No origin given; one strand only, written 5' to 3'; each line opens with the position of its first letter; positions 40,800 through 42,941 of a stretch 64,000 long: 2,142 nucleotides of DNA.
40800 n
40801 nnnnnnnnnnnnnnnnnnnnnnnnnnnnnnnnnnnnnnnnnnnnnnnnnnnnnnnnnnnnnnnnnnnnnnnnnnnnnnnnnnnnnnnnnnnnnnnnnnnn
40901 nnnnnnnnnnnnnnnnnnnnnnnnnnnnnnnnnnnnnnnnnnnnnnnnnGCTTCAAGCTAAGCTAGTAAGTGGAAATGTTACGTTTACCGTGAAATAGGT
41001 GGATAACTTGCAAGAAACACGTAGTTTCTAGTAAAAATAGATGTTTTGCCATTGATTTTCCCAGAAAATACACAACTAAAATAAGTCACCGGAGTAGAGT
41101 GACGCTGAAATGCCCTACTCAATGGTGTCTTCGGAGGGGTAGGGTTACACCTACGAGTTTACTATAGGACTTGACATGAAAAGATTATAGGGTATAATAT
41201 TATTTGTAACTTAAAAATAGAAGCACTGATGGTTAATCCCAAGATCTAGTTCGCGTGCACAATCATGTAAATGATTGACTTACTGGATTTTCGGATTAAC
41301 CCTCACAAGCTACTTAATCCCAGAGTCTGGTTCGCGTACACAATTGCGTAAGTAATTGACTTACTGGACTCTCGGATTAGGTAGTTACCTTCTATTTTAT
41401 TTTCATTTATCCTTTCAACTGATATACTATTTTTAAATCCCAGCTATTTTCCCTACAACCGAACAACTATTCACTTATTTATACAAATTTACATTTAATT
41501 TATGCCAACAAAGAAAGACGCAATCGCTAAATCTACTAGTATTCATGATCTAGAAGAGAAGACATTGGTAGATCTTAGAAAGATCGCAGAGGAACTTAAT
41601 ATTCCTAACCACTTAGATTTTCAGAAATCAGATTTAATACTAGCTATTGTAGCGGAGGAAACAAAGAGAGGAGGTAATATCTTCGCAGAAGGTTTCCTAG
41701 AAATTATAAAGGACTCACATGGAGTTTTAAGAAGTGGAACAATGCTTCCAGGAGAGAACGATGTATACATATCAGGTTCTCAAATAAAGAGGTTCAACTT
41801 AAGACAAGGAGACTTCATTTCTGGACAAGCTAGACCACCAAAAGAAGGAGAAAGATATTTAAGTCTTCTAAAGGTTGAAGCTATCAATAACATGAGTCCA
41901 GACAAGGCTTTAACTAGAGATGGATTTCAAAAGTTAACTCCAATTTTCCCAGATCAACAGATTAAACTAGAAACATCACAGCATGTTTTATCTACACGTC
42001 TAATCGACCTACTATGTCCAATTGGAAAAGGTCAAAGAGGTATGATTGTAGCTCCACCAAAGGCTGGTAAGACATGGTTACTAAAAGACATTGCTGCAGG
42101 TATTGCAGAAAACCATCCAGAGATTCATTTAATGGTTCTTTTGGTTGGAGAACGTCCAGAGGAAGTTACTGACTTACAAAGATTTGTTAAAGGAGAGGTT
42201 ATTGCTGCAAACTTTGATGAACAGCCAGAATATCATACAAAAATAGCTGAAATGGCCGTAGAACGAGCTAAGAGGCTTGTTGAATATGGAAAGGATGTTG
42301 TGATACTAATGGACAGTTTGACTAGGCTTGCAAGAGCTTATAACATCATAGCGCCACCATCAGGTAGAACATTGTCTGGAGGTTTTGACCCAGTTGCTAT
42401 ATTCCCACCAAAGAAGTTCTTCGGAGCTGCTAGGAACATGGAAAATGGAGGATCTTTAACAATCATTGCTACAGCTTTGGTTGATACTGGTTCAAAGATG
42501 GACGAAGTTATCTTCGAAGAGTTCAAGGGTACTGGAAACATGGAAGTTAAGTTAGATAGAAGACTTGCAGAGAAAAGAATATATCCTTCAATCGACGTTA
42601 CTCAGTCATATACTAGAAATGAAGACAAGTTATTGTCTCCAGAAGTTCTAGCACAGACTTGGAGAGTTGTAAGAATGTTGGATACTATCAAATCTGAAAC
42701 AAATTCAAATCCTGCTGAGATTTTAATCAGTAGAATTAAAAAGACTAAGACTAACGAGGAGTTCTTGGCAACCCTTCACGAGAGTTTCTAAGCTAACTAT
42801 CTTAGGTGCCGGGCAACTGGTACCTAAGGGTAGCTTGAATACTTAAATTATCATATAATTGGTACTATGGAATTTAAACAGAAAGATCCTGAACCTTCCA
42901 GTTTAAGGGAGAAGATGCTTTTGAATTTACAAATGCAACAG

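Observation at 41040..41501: rho 5' leader: consensus promoter followed by two tandem homologous stem-loops (candidate cis-regulatory RNA)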

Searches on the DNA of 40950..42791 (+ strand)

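Call 5: search_rna_families(source=window, start=40950, end=41560, threshold=evalue, max_evalue=10, show_alignments=3)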
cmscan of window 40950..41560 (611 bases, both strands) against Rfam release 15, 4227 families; matches with E-value up to 10: 3.
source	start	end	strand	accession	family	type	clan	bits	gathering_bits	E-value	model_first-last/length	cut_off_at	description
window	41180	41249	+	RF00833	mir-70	Gene; miRNA;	-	15.7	90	6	1-79/79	no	mir-70 microRNA precursor family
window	41201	41323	-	RF02625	WsnRNA46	Gene; sRNA;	-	15.6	65.3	5.4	1-151/151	no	Wolbachia sRNA 46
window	40993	41065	-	RF00112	CyaR_RyeE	Gene; sRNA;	-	15.4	47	7.5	1-85/85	no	CyaR/Rye RNA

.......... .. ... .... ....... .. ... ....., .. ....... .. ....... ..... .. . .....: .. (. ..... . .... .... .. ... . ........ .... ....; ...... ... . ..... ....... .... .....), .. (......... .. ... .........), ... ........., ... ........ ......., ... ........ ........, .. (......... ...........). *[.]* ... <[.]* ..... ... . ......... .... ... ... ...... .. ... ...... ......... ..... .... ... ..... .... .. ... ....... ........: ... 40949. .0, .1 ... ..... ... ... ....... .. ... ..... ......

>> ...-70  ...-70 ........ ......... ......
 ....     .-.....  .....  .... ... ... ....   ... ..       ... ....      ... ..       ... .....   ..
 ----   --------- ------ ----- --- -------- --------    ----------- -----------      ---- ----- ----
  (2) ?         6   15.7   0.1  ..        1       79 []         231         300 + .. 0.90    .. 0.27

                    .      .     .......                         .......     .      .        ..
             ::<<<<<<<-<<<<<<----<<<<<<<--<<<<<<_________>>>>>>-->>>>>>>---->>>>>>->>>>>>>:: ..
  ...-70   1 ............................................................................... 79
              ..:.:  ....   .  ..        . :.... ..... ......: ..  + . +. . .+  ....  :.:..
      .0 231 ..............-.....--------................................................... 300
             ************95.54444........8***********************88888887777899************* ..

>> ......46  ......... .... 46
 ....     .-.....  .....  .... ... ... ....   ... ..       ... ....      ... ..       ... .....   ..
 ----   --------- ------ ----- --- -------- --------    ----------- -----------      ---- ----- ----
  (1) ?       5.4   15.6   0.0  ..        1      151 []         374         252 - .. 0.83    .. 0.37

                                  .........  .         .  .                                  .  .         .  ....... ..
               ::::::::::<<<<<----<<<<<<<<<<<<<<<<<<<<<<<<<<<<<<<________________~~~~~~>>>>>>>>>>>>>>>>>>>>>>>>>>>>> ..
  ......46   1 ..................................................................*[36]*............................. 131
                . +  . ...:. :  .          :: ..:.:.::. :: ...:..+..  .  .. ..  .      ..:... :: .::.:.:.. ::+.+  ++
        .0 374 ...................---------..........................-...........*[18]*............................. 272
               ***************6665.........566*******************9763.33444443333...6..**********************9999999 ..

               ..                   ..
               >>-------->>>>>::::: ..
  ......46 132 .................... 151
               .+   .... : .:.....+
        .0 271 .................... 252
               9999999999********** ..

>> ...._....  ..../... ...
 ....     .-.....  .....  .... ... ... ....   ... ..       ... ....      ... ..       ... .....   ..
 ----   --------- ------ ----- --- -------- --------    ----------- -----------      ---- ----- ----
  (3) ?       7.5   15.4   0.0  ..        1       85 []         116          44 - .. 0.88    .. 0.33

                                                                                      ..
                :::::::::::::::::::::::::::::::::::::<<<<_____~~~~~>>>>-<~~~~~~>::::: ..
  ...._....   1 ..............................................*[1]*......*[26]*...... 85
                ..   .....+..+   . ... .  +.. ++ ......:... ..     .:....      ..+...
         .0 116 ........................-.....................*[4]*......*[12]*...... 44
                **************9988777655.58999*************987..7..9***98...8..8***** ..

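Call 28: build_rna_model(alignment_id=A1, structure=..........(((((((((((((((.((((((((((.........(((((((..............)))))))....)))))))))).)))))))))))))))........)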
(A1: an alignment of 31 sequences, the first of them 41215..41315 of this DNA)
Model R1 built from alignment A1 (31 sequences, 111 columns); structure: as given.
model positions 106; base pairs 32; branch points 0; effective number of sequences 2.96; information 0.59 bits per position. Calibrated on 0.2 Mb of random sequence (short: E-values are rough).
structure used (alignment columns):
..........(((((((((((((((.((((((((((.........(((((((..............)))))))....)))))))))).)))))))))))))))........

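Call 29: search_with_rna_model(model_id=R1, sources=[window, L001, L002, L003, L004, L005, L006, L007, L008, L009, L010, L011, L012, L013, L014, L015, L016, L017, L018, L019, L020, L021, L022, L023, L024, L025, L026, L027, L028, L029, L030, L031, L032, L033, L034, L035, L036, L037, L038, L039, L040, L041, L042, L043, L044, L045, L046, L047, L048, L049, L050, L051, L052, L053, L054, L055, L056, L057, L058, L059, L060, L061, L062, L063, L064, L065, L066, L067, L068, L069, L070, L071, L072, L073, L074, L075, L076, L077, L078, L079, L080, L081, L082, L083, L084], max_evalue=1)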
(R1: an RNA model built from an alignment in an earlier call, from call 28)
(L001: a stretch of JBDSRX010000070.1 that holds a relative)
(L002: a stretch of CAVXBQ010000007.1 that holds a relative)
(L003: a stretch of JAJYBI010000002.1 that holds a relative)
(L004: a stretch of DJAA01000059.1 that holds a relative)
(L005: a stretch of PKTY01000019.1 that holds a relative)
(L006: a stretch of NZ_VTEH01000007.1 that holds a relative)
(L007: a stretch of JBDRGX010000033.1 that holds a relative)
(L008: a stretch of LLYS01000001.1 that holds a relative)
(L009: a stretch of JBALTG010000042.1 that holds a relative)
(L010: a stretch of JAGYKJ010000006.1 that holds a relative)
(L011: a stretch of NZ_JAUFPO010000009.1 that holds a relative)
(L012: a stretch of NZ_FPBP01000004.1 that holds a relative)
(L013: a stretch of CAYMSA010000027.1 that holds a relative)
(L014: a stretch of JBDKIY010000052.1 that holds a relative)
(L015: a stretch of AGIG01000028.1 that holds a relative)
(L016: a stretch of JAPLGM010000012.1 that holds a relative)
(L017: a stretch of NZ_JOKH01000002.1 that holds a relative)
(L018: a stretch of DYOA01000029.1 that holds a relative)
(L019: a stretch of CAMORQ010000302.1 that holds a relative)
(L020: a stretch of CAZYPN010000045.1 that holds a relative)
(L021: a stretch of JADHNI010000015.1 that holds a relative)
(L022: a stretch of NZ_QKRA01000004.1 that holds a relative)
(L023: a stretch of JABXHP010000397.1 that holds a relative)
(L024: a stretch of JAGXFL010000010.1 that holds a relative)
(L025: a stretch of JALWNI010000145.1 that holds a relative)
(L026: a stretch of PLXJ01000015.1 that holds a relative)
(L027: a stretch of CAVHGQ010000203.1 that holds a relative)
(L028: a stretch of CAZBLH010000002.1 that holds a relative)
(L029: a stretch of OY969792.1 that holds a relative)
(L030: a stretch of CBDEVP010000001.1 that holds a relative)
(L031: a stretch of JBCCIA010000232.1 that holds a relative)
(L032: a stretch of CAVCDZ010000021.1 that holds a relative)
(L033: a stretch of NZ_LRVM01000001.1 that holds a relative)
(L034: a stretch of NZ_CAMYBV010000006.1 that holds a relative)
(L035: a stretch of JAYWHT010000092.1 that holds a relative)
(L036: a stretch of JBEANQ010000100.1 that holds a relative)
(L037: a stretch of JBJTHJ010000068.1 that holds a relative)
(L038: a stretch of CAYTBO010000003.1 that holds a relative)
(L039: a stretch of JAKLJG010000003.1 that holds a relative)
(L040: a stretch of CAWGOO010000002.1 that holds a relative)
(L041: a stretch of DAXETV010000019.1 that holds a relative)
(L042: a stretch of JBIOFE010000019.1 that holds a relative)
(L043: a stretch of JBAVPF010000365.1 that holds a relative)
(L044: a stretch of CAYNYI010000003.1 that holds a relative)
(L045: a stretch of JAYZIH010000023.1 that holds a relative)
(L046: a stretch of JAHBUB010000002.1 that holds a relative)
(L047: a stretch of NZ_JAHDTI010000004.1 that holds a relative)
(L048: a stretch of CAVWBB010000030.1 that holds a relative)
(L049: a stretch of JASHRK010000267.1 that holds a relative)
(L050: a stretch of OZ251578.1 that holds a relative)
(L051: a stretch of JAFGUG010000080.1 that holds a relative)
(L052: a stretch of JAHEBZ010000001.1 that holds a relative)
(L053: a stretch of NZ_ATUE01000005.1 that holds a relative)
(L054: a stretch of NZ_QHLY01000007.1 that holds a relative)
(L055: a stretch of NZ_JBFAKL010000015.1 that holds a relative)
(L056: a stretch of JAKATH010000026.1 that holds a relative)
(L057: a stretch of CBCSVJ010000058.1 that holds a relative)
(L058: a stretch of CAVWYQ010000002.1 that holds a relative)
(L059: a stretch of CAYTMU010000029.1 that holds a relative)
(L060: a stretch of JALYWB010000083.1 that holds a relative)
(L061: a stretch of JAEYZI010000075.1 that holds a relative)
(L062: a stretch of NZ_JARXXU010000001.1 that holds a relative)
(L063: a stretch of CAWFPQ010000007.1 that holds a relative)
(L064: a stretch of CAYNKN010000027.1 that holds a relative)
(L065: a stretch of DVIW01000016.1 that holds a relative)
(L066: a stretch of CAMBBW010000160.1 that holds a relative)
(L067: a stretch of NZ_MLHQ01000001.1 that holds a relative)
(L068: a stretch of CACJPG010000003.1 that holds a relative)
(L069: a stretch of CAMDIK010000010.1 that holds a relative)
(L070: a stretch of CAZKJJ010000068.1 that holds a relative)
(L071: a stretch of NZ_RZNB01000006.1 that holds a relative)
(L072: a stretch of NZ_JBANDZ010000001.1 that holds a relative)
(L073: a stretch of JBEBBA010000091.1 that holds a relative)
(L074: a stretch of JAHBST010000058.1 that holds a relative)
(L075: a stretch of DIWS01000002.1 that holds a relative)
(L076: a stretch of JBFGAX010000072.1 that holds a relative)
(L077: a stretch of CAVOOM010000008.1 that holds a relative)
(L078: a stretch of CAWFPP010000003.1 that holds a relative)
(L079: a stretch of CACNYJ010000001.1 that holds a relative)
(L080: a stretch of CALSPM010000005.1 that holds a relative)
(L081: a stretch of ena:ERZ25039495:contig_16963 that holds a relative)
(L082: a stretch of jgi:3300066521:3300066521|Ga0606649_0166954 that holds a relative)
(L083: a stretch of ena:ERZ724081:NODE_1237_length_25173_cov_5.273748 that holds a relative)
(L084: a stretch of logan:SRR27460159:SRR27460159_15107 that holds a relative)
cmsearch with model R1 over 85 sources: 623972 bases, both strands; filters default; matches with E-value up to 1: 12.
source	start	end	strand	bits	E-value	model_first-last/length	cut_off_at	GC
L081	2217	2321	+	98.1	2e-26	1-106/106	no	0.34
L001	2741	2844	+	92.2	1.3e-24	1-106/106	no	0.4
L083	2155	2259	+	89.7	8e-24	1-106/106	no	0.34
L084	2155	2259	+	89.7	8e-24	1-106/106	no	0.34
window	41296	41396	+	85.6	1.5e-22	1-106/106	no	0.42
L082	428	532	+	81.5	2.8e-21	1-106/106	no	0.5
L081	2219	2323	-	44.5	8.6e-10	1-106/106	no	0.33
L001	2743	2846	-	35.4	5.6e-07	1-106/106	no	0.4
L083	2157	2261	-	29.7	3.2e-05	1-106/106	no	0.35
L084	2157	2261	-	29.7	3.2e-05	1-106/106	no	0.35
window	41298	41398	-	22.7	0.0047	1-106/106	no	0.42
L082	430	534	-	18.7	0.085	1-106/106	no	0.51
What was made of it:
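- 41308..41387 (+): Hairpin module, copy 2 (canonical). Outer stem 41308-41320/41375-41387. C mismatch at 41321/41374. Invariant helix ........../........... Bulge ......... 41332-41340. Apical hairpin with GUAA loop. It scores 85.6 bits on + against 22.7 bits on - (call 29).
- Closest known: Lambda nutR/tR1 and rRNA-operon antitermination leaders. Different: The covariance model finds nothing like it in the rRNA leader (call 29).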

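Call 40: search_rna_families(sources=[L083, L086, L092, L094, L095, L098, L099, L103, L104, L105, L082, L089], threshold=gathering)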
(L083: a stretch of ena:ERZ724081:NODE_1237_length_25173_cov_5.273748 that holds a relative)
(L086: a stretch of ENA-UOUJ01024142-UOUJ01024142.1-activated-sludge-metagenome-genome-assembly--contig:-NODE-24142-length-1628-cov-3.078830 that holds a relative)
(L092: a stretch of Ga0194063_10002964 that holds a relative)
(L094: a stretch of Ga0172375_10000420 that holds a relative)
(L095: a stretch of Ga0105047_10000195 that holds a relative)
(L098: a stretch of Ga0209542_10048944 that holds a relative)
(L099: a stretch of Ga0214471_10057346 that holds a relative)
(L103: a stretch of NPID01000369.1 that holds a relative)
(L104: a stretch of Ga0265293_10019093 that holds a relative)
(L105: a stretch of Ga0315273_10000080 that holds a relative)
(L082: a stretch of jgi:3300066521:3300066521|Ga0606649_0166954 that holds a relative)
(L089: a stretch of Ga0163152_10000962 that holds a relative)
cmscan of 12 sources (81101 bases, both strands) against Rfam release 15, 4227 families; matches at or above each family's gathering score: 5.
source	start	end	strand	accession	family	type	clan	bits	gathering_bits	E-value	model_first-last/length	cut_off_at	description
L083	5256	5329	+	RF00005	tRNA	Gene; tRNA;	CL00001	68.5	29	1e-12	1-71/71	no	tRNA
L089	533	605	-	RF00005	tRNA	Gene; tRNA;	CL00001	66.9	29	2.8e-12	1-71/71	no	tRNA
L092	7824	7897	+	RF00005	tRNA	Gene; tRNA;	CL00001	64.9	29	1e-11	1-71/71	no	tRNA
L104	4659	4731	-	RF00005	tRNA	Gene; tRNA;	CL00001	60.6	29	1.5e-10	1-71/71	no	tRNA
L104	1652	1725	-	RF00005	tRNA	Gene; tRNA;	CL00001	60.1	29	2.1e-10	1-71/71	no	tRNA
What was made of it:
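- On Any Rfam 15 family: The fuller relatives also gave only tRNA (call 40).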
